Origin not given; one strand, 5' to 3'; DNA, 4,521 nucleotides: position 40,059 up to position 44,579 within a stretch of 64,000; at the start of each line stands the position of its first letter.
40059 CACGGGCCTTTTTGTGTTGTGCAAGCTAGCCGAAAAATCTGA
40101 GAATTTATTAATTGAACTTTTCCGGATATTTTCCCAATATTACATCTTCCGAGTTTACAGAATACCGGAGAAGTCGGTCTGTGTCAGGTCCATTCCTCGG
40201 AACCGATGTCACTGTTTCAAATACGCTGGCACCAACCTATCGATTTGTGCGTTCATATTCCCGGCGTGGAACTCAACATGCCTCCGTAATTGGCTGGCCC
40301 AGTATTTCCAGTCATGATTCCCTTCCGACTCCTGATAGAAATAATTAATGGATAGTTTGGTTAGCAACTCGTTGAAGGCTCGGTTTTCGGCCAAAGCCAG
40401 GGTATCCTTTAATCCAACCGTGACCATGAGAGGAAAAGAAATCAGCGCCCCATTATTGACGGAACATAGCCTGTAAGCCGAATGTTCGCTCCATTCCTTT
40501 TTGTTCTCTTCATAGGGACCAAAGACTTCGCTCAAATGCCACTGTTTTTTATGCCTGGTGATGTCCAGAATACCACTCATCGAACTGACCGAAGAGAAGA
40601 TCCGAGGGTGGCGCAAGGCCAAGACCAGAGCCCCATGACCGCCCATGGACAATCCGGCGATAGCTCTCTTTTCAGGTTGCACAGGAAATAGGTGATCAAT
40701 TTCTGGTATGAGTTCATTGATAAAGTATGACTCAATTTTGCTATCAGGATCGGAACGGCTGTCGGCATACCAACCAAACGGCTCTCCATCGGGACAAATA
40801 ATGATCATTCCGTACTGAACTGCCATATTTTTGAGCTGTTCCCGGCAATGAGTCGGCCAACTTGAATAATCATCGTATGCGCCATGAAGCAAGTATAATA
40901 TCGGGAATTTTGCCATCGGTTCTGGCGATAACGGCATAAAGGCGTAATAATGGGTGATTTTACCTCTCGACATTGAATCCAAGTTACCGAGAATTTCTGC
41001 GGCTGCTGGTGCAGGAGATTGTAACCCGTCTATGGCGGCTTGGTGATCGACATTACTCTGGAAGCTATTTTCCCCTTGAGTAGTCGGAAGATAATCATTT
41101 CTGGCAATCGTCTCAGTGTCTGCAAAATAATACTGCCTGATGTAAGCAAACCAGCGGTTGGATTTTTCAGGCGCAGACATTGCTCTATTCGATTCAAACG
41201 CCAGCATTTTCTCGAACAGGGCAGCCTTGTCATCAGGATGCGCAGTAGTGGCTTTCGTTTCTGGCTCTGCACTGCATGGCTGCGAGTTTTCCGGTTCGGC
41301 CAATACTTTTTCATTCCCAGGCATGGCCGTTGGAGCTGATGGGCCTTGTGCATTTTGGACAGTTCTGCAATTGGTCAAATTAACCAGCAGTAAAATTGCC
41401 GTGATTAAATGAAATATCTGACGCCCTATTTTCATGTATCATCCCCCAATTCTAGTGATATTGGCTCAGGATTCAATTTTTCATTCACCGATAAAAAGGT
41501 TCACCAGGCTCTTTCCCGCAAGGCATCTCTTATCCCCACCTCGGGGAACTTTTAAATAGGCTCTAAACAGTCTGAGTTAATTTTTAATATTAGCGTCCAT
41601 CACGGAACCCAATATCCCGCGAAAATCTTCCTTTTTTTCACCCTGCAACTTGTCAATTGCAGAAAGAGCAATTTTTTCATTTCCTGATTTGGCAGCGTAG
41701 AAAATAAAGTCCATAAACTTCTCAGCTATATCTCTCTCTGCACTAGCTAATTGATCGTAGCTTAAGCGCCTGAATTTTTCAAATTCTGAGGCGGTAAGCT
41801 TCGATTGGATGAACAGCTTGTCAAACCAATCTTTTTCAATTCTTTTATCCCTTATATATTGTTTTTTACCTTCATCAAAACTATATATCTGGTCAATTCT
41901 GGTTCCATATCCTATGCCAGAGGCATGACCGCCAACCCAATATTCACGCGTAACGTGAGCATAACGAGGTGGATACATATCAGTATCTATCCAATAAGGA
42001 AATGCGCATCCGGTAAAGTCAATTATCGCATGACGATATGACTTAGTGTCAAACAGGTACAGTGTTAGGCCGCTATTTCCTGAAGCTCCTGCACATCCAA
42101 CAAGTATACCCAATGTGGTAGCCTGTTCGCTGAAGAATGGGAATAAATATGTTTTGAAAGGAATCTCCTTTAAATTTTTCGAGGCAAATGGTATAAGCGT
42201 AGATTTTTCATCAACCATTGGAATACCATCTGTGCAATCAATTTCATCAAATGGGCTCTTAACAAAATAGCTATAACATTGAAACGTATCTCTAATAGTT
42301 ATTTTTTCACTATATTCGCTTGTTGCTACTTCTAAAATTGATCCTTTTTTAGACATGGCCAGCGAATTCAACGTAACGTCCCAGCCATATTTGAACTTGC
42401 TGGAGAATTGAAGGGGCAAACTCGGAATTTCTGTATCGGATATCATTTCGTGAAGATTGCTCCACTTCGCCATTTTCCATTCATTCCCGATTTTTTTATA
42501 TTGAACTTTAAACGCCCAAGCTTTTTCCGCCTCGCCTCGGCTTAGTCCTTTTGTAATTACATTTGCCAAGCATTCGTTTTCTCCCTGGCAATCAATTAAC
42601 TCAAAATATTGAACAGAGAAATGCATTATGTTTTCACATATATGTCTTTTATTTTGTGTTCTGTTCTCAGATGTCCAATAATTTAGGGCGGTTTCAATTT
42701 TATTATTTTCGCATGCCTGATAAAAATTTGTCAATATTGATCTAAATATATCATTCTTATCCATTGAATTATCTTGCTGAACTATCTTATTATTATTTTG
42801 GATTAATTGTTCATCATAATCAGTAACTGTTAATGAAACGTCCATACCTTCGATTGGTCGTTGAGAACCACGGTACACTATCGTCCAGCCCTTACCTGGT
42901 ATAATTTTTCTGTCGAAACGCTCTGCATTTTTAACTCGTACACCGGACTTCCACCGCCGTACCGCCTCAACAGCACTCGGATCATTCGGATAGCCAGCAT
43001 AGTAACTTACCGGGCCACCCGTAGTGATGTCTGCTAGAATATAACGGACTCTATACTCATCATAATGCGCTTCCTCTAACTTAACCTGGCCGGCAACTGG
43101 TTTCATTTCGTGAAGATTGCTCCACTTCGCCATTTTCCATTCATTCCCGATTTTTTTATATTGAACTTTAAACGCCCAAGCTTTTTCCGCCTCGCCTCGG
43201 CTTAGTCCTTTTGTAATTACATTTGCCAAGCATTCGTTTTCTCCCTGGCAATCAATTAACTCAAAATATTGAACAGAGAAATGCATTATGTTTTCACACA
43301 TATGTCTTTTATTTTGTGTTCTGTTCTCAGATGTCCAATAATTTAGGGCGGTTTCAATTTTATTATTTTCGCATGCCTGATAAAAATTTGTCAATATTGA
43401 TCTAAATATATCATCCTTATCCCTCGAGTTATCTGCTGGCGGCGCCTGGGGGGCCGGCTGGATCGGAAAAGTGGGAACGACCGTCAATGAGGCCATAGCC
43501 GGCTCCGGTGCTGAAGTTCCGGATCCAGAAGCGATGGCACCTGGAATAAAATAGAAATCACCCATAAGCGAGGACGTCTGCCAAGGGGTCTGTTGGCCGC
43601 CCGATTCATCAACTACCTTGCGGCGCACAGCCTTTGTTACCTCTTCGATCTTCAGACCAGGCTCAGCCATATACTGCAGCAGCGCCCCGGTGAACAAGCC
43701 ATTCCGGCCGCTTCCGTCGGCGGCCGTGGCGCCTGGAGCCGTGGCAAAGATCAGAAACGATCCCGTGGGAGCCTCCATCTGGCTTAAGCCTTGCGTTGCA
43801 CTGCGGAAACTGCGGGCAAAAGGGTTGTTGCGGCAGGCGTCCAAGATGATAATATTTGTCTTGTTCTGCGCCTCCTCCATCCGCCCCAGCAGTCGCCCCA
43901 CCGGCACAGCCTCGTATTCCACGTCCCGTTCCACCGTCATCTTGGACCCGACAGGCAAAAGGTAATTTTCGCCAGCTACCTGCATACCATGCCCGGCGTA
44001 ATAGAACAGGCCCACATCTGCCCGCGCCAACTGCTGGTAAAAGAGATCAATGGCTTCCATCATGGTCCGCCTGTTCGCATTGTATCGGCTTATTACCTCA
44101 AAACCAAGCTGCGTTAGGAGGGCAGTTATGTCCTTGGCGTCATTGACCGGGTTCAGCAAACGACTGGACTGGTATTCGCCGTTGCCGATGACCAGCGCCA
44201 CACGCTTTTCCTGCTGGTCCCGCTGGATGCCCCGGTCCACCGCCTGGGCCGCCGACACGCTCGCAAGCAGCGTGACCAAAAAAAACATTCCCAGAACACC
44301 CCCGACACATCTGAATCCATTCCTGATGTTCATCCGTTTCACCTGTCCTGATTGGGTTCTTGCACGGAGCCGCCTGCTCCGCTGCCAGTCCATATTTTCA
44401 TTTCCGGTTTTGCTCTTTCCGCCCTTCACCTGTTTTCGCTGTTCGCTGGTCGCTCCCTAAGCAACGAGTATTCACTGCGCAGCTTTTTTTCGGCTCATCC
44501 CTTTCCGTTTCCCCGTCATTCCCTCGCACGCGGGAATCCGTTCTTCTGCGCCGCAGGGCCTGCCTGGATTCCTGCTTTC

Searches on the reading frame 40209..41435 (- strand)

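Call 21: search_protein_families(library=pfam, proteins=[window:40209-41435:-], max_evalue=0.001)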
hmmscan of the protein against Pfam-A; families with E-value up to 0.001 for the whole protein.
window:40209-41435:- (408 aa): 2 families
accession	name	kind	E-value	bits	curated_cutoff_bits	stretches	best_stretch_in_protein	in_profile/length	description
PF00756.26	Esterase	-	6.5e-30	105.2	22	1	172-386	19-247/251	Putative esterase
PF00326.27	Peptidase_S9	-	3.5e-08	33.7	22.6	1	252-351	61-163/213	Prolyl oligopeptidase family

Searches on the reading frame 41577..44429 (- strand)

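Call 21: search_protein_families(library=pfam, proteins=[window:41577-44429:-], max_evalue=0.001)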
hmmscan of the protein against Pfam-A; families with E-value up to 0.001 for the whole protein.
window:41577-44429:- (950 aa): 1 family
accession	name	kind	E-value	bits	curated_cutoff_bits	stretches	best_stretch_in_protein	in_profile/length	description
PF00656.27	Peptidase_C14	-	3e-40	138.8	21.4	1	75-293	1-233/233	Caspase domain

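Call 86: search_protein_families(library=padloc, proteins=[window:41577-44429:-], max_evalue=0.00001)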
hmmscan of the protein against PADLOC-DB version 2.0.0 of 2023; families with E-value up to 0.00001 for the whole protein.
window:41577-44429:- (950 aa): 1 family
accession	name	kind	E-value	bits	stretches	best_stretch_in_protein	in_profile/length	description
PDLC02987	caspase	-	4.2e-14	50.6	1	78-252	5-158/453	-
